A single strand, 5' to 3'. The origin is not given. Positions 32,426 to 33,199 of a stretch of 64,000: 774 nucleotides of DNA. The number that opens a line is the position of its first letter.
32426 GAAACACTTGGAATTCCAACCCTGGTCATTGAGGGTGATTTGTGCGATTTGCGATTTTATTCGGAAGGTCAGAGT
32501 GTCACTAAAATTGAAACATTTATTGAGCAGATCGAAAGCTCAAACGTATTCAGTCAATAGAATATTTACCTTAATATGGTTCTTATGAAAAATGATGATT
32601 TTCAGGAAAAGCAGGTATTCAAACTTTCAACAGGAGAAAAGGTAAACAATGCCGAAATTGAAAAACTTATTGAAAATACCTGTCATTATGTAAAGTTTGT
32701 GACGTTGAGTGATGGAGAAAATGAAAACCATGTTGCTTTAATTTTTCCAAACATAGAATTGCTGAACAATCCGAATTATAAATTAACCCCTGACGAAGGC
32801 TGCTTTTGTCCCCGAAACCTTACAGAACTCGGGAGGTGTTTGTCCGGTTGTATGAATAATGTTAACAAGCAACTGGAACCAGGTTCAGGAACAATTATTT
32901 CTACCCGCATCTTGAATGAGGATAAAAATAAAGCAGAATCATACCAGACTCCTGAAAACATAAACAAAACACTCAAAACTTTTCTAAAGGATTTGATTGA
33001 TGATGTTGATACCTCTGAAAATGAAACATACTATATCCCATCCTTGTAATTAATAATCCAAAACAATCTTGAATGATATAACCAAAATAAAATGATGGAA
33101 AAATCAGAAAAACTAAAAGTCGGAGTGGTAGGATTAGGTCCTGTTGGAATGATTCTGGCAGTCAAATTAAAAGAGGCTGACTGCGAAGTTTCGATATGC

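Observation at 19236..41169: Same-strand island of about 22 kb reading as a full anaerobic benzoyl-CoA pathway in a T9SS/gliding-type Bacteroidota-like genome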

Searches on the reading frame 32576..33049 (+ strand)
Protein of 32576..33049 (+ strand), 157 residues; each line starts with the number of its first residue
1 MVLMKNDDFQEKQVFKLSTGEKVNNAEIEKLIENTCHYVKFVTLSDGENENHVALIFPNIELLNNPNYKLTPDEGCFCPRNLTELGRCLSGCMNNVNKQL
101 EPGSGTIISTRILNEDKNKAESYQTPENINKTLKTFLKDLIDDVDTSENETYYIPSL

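Call 4: search_protein_families(library=pfam, proteins=[window:32576-33049:+])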
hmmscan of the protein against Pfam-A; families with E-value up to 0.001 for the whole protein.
window:32576-33049:+ (157 aa): 0 families

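Call 6: search_protein_families(library=ncbifam, proteins=[window:32576-33049:+], max_evalue=0.00001)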
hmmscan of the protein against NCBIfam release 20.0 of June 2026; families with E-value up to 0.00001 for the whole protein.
window:32576-33049:+ (157 aa): 0 families

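Call 85: search_protein_families(library=pfam, proteins=[window:32576-33049:+], max_evalue=0.01)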
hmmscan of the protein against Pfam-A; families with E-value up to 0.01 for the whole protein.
window:32576-33049:+ (157 aa): 1 family
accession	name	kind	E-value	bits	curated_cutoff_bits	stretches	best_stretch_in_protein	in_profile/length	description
PF23562.2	AMP-binding_C_3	-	0.0087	16.9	20.8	0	15-60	4-49/124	AMP-binding enzyme C-terminal domain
